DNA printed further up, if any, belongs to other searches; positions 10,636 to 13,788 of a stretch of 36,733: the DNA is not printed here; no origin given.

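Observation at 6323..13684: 7.4 kb ultra-AT-rich insert splits the normally contiguous nusG-rplK junction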

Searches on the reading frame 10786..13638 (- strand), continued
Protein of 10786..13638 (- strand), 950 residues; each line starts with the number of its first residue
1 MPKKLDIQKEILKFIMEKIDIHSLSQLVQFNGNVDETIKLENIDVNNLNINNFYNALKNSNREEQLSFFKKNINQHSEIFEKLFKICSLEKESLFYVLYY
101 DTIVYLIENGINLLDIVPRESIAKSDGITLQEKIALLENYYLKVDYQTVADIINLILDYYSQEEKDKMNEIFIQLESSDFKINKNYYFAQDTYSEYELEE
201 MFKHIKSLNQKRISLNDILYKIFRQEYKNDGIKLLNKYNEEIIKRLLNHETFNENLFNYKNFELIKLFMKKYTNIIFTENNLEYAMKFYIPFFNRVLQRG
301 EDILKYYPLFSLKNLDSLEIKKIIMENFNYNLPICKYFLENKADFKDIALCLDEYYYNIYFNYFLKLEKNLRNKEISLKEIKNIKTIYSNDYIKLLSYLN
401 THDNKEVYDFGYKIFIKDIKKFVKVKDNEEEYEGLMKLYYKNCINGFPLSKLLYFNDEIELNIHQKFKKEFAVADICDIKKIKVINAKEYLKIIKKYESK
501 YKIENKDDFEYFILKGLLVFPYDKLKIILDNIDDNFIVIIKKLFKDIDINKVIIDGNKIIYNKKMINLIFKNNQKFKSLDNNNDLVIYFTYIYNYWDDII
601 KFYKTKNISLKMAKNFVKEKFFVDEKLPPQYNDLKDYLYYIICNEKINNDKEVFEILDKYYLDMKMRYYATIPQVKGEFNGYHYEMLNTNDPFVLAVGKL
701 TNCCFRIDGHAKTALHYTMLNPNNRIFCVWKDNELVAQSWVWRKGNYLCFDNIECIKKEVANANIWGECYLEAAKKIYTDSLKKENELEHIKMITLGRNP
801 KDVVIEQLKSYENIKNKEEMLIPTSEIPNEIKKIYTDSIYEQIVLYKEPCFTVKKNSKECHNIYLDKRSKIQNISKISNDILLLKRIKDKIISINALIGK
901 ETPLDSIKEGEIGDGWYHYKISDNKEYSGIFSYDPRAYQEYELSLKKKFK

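Call 67: search_dna_similar(query=P0121, collection=plasmids, mode=protein, max_evalue=0.001, max_rows=20)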
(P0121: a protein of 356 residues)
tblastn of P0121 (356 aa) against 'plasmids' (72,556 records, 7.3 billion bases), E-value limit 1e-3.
No match.

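Call 68: search_dna_similar(query=P0121, collection=phages, mode=protein, max_evalue=0.001, max_rows=20)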
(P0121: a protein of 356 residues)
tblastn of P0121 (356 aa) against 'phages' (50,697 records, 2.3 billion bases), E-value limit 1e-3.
Records with a match: 3; places in all: 3; records where one place covers at least 80% of the query: 0.
Best place of each record, by identity: <60% 3.
By first word of the organism name: Microcystis 2; Cyanophage 1.
By host as written in the record: Microcystis aeruginosa 2; Cyanobacteria 1.
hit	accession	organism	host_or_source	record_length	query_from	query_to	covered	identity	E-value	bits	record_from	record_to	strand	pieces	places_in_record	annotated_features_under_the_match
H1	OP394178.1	Cyanophage MaMV-DH01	Cyanobacteria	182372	46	222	50%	26.3%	4e-10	67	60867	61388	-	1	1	hypothetical protein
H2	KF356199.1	Microcystis phage MaMV-DC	Microcystis aeruginosa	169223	46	222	50%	26.3%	5e-10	67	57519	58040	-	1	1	hypothetical protein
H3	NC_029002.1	Microcystis phage MaMV-DC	Microcystis aeruginosa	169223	46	222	50%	26.3%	5e-10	67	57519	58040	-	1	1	hypothetical protein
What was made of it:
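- Tried and rejected: One distant family member gave a weak hit to Microcystis phages (call 68).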

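Call 69: list_cluster_members(proteins=[P0009, P0010, P0028, P0079, P0090, P0144, P0093, P0081, P0121, P0073])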
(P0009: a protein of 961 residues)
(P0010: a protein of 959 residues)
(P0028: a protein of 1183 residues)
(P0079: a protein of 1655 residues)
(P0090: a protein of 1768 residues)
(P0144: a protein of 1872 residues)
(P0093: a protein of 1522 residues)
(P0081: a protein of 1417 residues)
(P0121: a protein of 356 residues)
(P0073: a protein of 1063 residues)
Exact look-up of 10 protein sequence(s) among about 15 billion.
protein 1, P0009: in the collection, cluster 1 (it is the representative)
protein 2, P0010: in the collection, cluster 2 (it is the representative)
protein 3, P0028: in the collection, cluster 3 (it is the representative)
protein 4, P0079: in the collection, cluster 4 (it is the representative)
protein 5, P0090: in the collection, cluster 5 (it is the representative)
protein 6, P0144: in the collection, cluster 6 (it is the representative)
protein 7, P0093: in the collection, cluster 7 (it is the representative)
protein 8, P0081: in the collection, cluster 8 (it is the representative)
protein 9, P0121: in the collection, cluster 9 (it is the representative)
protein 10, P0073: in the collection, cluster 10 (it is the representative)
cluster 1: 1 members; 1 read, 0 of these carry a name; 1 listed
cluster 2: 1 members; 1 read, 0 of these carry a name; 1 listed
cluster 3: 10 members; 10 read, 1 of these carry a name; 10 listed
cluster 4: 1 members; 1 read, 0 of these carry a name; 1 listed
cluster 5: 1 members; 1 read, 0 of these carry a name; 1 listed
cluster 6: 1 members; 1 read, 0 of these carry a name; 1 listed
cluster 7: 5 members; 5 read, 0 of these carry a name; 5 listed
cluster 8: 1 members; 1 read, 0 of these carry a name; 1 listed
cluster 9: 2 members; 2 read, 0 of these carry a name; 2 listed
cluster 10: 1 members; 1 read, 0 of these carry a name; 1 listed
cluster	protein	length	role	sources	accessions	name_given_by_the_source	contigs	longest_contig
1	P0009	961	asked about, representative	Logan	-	-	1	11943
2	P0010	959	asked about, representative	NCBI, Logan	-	-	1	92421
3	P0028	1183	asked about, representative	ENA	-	-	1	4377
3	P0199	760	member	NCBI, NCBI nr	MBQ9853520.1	MAG: hypothetical protein IJO57_00620, partial [Bacilli bacterium] | hypothetical protein [Bacilli bacterium]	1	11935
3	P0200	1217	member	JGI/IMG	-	-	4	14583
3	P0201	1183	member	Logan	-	-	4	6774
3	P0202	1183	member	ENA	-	-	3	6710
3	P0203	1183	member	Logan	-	-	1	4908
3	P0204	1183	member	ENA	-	-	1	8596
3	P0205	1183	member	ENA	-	-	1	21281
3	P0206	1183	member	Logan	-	-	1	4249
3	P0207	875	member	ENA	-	-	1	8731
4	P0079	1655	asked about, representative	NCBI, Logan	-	-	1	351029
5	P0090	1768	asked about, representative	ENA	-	-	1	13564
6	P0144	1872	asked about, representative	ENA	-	-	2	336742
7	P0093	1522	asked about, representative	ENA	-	-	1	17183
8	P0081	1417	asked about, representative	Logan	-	-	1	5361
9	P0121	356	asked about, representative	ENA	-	-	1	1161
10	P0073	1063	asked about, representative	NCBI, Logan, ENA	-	-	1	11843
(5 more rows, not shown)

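Call 72: find_related_loci(query=A4, collection=metagenome_contigs, flank=8000)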
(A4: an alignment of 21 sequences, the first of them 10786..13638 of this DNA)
Query A4 (950 aa) in metagenome_contigs; peptide patterns used: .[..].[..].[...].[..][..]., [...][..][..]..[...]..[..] (x = any residue, [..] = any of these).
275 stretches matched a pattern; 160 encode a relative of the query (tblastn E <= 1e-3); the best 80 are kept; 80 distinct loci.
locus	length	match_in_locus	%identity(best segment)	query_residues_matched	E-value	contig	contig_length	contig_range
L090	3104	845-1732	38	512-821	7e-44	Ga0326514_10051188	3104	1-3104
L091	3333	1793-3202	32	366-845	2e-43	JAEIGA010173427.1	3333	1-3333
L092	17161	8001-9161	32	543-940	8e-42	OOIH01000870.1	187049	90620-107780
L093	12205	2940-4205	30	426-874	2e-41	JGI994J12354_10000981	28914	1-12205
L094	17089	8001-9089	30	468-845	6e-39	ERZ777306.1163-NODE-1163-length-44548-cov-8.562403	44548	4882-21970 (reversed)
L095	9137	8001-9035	32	486-845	3e-38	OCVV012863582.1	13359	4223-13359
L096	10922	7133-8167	32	486-845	3e-38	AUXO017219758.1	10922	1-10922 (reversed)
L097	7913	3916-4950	32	486-845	2e-38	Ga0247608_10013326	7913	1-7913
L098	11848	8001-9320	30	366-811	5e-37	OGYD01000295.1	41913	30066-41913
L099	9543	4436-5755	30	366-811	5e-37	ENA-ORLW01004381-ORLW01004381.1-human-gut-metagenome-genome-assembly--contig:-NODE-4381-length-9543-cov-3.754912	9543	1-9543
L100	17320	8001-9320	30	366-811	5e-37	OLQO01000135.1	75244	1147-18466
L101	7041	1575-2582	32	492-845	7e-37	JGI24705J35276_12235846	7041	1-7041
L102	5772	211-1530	30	366-811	8e-37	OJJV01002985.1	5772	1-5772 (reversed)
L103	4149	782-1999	29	384-797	1e-34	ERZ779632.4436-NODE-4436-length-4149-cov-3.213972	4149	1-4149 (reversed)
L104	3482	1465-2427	31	479-811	2e-32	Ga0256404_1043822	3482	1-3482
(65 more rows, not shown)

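Call 77: search_protein_families(library=pfam, proteins=[L100:5402-6931:+, L100:2908-3927:+, L100:3985-4731:+, L100:10110-10688:+, L100:11561-13306:+, L100:235-1722:+, L100:13857-14351:+, L100:14364-14846:+], max_evalue=0.01)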
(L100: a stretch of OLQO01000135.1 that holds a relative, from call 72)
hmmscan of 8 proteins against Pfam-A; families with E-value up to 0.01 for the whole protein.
L100:5402-6931:+ (509 aa): 11 families
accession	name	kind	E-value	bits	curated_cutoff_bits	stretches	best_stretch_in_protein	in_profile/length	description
PF00004.35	AAA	-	8.3e-12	46.1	21.2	1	245-376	2-126/131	ATPase family associated with various cellular activities (AAA)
PF20703.3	nSTAND1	-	1.3e-06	28.8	27.1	1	225-395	18-201/379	Novel STAND NTPase 1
PF05621.17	TniB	-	2.4e-06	27.6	22.4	0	298-379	105-185/189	Bacterial TniB protein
PF13191.12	AAA_16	-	2.8e-06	28.4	32.6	1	224-279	3-61/167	AAA ATPase domain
PF03193.22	RsgA_GTPase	-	0.00014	22.2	30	1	166-269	37-136/174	RsgA GTPase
PF20720.3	nSTAND3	-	0.00052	20.2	27.2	1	238-368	14-123/155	Novel STAND NTPase 3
PF12775.13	AAA_7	-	0.0013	18.7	25.8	1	229-265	21-57/181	P-loop containing dynein motor region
PF13401.12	AAA_22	-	0.0035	18.1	27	0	245-326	9-97/130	AAA domain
PF07728.20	AAA_5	-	0.0037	17.7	22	0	245-321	3-76/139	AAA domain (dynein-related subfamily)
PF13173.12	AAA_14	-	0.0081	16.6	27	0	245-377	6-119/129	AAA domain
PF15964.10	CCCAP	-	0.0097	14.7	27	0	131-181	432-482/703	Centrosomal colon cancer autoantigen protein family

L100:2908-3927:+ (339 aa): 2 families
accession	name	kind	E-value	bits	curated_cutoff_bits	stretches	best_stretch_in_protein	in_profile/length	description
PF11187.14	Mbeg1-like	-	1.6e-52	178.6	21.1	1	76-292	2-223/224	Mbeg1-like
PF07859.19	Abhydrolase_3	-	0.0058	16.8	25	1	150-190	66-106/210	alpha/beta hydrolase fold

L100:3985-4731:+ (248 aa): 0 families

L100:10110-10688:+ (192 aa): 0 families

L100:11561-13306:+ (581 aa): 4 families
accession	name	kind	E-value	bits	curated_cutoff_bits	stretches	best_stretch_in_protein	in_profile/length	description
PF14053.11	DUF4248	-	4.9e-08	33.3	27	0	333-355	27-49/68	Domain of unknown function (DUF4248)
PF24819.1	DUF7710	-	3.2e-07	30.8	27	0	305-332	27-54/86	Domain of unknown function (DUF7710)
PF19307.5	SrpI-like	-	2.2e-05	24.1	22.8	0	270-301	23-54/254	Type 2A encapsulin shell protein SrpI-like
PF02680.19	DUF211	-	4.6e-05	24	22.1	0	33-73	29-69/89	Uncharacterized ArCR, COG1888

L100:235-1722:+ (495 aa): 0 families

L100:13857-14351:+ (164 aa): 2 families
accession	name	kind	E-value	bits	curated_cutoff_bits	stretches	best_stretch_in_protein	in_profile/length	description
PF00702.32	Hydrolase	-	0.00015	22.7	26.4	1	10-158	1-118/191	haloacid dehalogenase-like hydrolase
PF05761.20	5_nucleotid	-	0.0077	15.6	28.5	0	3-41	5-43/460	5' nucleotidase family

L100:14364-14846:+ (160 aa): 0 families

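Call 79: search_solved_structures(query=L005:5478-6377:+, max_evalue=10)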
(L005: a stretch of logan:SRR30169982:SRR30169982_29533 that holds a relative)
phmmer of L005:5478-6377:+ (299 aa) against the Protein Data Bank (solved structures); distinct sequences matched with E-value up to 10: 1.
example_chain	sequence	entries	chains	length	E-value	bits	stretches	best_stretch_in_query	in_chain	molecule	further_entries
3dt5_A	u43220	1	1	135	0.54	12.9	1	94-181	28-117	Uncharacterized protein AF_0924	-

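Call 82: predict_structure(alignment_id=A4)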
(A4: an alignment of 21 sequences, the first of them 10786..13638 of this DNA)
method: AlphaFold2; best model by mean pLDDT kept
length: 950 residues; sequences in the alignment: 21
mean_pLDDT: 83.4   pTM: 0.54
mean pLDDT of the five models: 83.4, 81.7, 80.7, 80.5, 79.7
residues with pLDDT >= 90: 396; 70-90: 416; 50-70: 88; < 50: 50
segments of 3 or more residues with pLDDT < 50: 1-32, 178-185, 646-649
pLDDT, mean of each block of 10 residues (from residue 1): 42 45 39 67 83 86 94 88 70 83 94 88 87 94 91 91 82 58 56 89 93 93 89 94 94 85 91 89 90 93 91 91 93 94 90 80 93 91 94 95 93 93 85 92 93 86 86 69 91 90 83 91 92 86 88 88 85 69 81 86 76 75 58 73 55 66 87 94 94 89 84 89 94 91 95 89 92 96 92 93 88 88 83 86 93 85 87 63 52 51 67 81 80 86 79
secondary structure, 60 per line:
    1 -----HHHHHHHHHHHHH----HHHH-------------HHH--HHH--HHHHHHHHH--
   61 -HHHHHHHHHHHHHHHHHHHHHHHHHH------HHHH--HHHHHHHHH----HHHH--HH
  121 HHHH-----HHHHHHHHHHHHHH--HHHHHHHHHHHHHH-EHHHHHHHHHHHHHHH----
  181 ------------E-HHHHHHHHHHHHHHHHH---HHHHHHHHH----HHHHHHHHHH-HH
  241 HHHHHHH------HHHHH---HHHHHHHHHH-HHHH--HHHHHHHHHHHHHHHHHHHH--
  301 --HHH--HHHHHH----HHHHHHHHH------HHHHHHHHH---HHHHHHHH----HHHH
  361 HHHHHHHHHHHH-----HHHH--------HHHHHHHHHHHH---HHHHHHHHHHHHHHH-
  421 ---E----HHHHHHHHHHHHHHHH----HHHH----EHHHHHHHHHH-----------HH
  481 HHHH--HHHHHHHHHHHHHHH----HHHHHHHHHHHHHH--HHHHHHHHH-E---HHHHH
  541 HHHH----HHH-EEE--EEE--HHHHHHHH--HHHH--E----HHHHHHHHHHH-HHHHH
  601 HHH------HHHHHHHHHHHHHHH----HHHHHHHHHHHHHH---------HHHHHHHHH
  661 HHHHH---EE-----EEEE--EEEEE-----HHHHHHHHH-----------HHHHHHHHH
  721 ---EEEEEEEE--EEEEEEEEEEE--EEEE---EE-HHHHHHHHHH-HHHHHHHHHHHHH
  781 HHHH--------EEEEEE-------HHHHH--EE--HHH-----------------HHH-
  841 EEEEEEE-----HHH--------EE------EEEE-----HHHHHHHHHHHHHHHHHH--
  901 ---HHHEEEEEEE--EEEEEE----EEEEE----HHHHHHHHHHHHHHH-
elements in order (helices of 4 or more, strands of 3 or more residues): H6-18 H23-26 H50-58 H62-87 H94-97 H100-108 H113-116 H119-124 H130-143 H146-159 H162-176 H195-211 H215-223 H228-237 H239-247 H254-258 H262-271 H273-276 H279-298 H308-313 H318-326 H333-341 H345-352 H357-372 H378-381 H390-401 H405-419 H429-444 H449-452 H458-467 H479-484 H487-501 H506-519 H522-530 H536-544 E553-555 E558-560 H563-570 H573-576 H584-594 H596-603 H610-624 H629-642 H652-665 E676-679 E682-686 H692-700 H712-720 E724-731 E734-744 E747-750 H757-766 H768-784 E793-798 H806-810 E841-847 E872-875 H881-898 E907-913 E916-921 E926-930 H935-949

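Call 84: fold_search(model_id=the predicted structure, library=pdb)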
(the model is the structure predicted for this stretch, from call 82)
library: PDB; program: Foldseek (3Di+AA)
matches with E <= 10: 688; with E <= 0.001: 0
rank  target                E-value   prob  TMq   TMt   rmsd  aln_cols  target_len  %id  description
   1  5trm_C                2.4e-02  1.00  0.13  0.57   6.1       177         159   12  Crystal structure of human GCN5 histone acetyltransferase domain (released 2017-12-06)
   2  8h66_F                2.8e-02  1.00  0.13  0.61   6.6       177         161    8  Crystal structure of human GCN5 histone acetyltransferase domain bound with propionyl-CoA (released 2023-05-03)
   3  8osp_A                2.8e-02  1.00  0.10  0.44   5.6       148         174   16  GCN5-related N-Acetyltransferase from Lactobacillus curiae (released 2023-07-05)
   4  5mzu                  2.9e-02  0.47  0.14  0.15  20.8       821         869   11  Crystal structure of the myosin chaperone UNC-45 from C. elegans (alternative conformation) (released 2018-02-14)
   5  4nsq_A                3.2e-02  1.00  0.11  0.50   5.4       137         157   10  Crystal structure of PCAF (released 2014-03-05)
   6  8h6c_E                3.2e-02  1.00  0.13  0.59   5.9       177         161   11  Crystal structure of human GCN5 histone acetyltransferase domain bound with malonyl-CoA (released 2023-05-03)
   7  6ao7                  3.2e-02  1.00  0.09  0.44   6.6       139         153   14  Crystal Structure of a GNAT family acetyltransferase from Elizabethkingia anophelis with acetyl-CoA bound (released 2017-08-30)
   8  1tiq_B                3.5e-02  0.99  0.11  0.47   6.1       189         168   10  Crystal Structure of an Acetyltransferase (PaiA) in complex with CoA and DTT from Bacillus subtilis, Northeast Structu (released 2004-07-13)
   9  9mto_B                3.8e-02  1.00  0.12  0.61   5.5       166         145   10  Crystal structure of acetyltransferase CBU0801 from Coxiella burnetii (released 2025-01-22)
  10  5trm_F                3.8e-02  1.00  0.13  0.56   6.3       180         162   13  Crystal structure of human GCN5 histone acetyltransferase domain (released 2017-12-06)
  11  5trm_J                3.8e-02  1.00  0.12  0.51   6.7       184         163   10  Crystal structure of human GCN5 histone acetyltransferase domain (released 2017-12-06)
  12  2bku_B                4.0e-02  0.44  0.16  0.17  19.1       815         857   11  Kap95p:RanGTP complex (released 2005-05-04)
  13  9ce3_A                4.0e-02  0.25  0.11  0.09  37.2       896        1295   10  Structure of the TSC:WIPI3 lysosomal recruitment complex (released 2024-12-04)
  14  5jq4_B                4.2e-02  1.00  0.12  0.58   6.0       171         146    6  Structure of a GNAT acetyltransferase SACOL1063 from Staphylococcus aureus (released 2016-06-29)
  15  1cm0_A                4.2e-02  1.00  0.13  0.56   6.5       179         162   10  CRYSTAL STRUCTURE OF THE PCAF/COENZYME-A COMPLEX (released 1999-07-06)
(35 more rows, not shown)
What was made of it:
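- On GNAT acyl-CoA N-acyltransferase superfamily (bigA/bigB core): The full-length model gives the same result (calls 82, 84).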

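Call 92: search_protein_families(library=ncbifam, proteins=[window:10786-13638:-, L005:5478-6377:+, P0007, P0093], max_evalue=0.01)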
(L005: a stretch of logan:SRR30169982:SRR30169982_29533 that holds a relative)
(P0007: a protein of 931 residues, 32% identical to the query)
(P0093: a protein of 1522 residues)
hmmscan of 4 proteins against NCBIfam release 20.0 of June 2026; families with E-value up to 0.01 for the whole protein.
window:10786-13638:- (950 aa): 0 families

L005:5478-6377:+ (299 aa): 0 families

P0007 (931 aa): 0 families

P0093 (1522 aa): 0 families

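Call 93: find_related_loci(query=A4, collection=viral_contigs, flank=8000)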
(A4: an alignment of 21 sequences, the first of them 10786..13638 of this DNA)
Query A4 (950 aa) in viral_contigs; peptide patterns used: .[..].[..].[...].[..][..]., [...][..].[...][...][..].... (x = any residue, [..] = any of these).
15 stretches matched a pattern, but none encodes a relative of the query by tblastn (E <= 1e-3).
